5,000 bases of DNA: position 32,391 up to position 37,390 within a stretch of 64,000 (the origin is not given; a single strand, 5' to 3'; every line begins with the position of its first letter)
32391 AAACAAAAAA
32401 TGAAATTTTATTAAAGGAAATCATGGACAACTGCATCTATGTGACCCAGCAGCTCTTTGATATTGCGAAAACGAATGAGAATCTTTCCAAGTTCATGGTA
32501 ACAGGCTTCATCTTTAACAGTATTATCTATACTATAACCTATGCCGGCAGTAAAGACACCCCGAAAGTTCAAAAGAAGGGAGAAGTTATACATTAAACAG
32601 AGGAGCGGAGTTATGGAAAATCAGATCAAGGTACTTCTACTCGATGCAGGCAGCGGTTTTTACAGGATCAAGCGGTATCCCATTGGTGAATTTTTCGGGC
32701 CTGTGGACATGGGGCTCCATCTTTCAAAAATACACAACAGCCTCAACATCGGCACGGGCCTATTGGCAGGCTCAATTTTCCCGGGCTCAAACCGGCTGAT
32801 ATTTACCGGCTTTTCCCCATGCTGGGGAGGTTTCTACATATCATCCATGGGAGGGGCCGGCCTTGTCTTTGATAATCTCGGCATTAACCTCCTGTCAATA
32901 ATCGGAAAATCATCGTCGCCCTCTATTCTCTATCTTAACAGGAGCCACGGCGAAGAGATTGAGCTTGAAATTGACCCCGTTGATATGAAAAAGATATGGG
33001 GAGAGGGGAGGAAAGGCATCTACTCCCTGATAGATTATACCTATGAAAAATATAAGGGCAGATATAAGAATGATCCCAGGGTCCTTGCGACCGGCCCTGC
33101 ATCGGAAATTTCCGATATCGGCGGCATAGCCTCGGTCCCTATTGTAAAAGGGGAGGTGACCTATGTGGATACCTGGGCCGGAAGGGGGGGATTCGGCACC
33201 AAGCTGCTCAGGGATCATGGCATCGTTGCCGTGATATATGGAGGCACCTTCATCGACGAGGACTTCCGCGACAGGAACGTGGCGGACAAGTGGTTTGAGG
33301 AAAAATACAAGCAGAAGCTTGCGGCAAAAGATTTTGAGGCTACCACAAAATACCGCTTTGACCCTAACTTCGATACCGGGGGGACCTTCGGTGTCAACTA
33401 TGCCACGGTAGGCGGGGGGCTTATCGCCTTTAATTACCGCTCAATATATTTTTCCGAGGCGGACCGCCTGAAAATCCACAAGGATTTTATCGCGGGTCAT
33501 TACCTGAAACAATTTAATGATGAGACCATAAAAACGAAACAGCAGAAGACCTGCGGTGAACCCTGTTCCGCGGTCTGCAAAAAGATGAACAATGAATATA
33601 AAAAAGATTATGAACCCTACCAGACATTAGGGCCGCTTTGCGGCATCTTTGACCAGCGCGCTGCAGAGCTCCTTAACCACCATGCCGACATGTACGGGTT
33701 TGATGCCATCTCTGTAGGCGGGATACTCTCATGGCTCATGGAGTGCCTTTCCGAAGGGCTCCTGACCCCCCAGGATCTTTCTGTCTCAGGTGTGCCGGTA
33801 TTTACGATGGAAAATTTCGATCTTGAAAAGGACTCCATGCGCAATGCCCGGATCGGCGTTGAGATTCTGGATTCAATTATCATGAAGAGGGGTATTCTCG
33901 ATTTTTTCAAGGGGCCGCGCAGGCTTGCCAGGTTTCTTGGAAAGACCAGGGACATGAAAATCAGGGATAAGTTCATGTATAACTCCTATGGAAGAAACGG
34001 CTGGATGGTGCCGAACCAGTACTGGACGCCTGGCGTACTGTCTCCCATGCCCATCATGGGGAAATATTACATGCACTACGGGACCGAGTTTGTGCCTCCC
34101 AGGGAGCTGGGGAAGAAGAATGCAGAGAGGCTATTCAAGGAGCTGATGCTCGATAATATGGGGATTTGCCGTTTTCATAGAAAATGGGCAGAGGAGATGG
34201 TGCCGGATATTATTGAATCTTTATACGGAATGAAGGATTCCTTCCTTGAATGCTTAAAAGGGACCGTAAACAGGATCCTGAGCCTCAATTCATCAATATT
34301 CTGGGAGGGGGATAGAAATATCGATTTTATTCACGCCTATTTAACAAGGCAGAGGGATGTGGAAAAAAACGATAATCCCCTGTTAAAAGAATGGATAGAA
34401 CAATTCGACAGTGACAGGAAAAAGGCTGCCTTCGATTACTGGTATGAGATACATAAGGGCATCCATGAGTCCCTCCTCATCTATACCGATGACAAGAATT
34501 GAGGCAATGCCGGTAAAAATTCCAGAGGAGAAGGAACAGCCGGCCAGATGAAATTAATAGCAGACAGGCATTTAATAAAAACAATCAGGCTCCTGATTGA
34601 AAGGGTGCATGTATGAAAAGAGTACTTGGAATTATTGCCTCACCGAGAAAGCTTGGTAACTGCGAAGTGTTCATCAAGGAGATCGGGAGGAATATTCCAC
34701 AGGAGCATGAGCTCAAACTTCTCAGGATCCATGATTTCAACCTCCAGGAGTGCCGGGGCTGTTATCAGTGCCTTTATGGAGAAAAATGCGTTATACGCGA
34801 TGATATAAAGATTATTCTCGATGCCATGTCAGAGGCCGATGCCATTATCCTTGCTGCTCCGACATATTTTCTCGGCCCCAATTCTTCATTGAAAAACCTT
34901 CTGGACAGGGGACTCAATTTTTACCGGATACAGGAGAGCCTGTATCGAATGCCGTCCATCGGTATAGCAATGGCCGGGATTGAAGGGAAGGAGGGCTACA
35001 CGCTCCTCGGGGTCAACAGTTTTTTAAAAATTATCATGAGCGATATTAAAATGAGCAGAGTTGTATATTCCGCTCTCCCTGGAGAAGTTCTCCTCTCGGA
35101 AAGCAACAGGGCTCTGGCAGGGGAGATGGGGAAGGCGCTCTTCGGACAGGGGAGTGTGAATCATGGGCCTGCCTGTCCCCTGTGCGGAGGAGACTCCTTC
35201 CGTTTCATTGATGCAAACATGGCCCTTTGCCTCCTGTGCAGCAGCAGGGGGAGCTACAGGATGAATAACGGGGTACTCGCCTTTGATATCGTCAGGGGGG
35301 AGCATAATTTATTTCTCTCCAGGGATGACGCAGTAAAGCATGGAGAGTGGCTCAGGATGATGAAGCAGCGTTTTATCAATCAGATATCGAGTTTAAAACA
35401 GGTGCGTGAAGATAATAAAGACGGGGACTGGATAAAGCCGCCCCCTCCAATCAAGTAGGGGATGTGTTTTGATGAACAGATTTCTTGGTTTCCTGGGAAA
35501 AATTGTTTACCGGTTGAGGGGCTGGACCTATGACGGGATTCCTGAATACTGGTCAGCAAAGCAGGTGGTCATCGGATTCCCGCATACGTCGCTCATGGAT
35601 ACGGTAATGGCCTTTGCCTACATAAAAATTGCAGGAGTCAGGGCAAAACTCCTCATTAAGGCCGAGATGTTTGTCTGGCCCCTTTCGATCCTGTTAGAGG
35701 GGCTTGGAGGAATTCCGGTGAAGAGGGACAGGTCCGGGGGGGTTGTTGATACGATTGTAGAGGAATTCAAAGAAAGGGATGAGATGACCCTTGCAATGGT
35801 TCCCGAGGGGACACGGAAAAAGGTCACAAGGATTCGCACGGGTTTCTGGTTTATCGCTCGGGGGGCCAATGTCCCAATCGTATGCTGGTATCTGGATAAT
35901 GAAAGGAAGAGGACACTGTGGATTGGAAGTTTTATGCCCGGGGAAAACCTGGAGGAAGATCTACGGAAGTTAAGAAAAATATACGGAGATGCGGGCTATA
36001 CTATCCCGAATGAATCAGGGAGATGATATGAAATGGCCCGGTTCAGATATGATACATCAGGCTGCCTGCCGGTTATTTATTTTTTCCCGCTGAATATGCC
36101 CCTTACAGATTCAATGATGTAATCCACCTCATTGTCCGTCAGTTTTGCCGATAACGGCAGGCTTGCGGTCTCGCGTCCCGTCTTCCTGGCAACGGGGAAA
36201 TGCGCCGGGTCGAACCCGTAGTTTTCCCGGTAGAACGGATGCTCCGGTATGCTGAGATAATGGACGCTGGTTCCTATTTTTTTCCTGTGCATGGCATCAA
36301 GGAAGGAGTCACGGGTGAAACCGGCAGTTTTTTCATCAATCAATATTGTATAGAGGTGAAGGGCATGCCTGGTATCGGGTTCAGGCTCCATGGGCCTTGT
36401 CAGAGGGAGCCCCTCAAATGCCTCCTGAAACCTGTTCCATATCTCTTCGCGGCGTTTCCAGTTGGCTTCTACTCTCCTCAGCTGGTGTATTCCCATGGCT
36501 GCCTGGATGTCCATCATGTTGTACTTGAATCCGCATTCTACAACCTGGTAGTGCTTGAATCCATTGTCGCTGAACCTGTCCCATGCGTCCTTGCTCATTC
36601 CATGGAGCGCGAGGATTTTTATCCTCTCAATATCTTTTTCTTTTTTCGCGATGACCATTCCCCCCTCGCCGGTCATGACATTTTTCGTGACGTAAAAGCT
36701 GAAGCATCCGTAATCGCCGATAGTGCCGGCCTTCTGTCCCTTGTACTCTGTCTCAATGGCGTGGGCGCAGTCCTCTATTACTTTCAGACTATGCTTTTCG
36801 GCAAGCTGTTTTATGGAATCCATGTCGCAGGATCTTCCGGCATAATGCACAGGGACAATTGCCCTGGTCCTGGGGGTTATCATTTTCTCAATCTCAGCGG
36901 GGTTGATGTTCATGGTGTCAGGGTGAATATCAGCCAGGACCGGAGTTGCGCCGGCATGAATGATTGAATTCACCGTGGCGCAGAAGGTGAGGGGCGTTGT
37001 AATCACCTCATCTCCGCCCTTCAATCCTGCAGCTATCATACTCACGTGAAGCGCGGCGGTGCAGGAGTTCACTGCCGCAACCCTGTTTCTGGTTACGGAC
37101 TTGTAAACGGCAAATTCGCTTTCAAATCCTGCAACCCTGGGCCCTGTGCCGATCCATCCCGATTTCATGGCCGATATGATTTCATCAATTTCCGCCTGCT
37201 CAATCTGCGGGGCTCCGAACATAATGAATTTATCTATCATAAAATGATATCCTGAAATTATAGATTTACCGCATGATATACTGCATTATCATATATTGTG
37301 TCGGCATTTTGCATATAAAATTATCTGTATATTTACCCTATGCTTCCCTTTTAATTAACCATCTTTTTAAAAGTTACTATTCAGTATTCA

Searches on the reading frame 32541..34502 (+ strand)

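Call 8: search_protein_families(library=pfam, proteins=[window:32541-34502:+], max_evalue=0.00001)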
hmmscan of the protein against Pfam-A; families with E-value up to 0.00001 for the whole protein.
window:32541-34502:+ (653 aa): 2 families
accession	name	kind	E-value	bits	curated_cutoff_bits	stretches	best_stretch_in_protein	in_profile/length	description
PF01314.23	AFOR_C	-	2.5e-21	76.7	27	1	280-568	24-305/385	Aldehyde ferredoxin oxidoreductase, domains 2 & 3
PF02730.20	AFOR_N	-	3.4e-17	63.3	29.8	1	60-235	46-198/199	Aldehyde ferredoxin oxidoreductase, N-terminal domain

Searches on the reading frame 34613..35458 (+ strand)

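Call 8: search_protein_families(library=pfam, proteins=[window:34613-35458:+], max_evalue=0.00001)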
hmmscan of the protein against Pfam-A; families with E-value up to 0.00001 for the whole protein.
window:34613-35458:+ (281 aa): 1 family
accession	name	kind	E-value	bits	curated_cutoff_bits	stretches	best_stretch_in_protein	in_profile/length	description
PF03358.20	FMN_red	-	1.4e-15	57.6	24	1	3-100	2-96/152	NADPH-dependent FMN reductase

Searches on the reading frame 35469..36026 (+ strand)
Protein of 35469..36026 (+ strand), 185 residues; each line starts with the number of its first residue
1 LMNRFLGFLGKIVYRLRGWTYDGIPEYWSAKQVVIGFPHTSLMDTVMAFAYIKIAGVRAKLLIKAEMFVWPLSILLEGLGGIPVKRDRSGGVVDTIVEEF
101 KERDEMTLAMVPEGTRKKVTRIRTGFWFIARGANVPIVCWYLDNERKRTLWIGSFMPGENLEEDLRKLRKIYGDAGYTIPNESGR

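Call 66: search_protein_families(library=pfam, proteins=[window:35469-36026:+], max_evalue=0.000001)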
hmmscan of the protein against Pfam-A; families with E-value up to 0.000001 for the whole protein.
window:35469-36026:+ (185 aa): 1 family
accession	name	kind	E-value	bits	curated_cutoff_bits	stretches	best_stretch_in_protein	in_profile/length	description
PF01553.26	Acyltransferase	-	5e-10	39.7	23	1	31-139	14-128/132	Acyltransferase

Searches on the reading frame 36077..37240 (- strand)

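Call 8: search_protein_families(library=pfam, proteins=[window:36077-37240:-], max_evalue=0.00001)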
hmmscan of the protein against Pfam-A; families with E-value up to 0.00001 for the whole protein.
window:36077-37240:- (387 aa): 1 family
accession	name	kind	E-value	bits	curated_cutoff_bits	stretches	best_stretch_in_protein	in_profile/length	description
PF01041.23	DegT_DnrJ_EryC1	-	1.9e-120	402.8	19.8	1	12-380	2-360/360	DegT/DnrJ/EryC1/StrS aminotransferase family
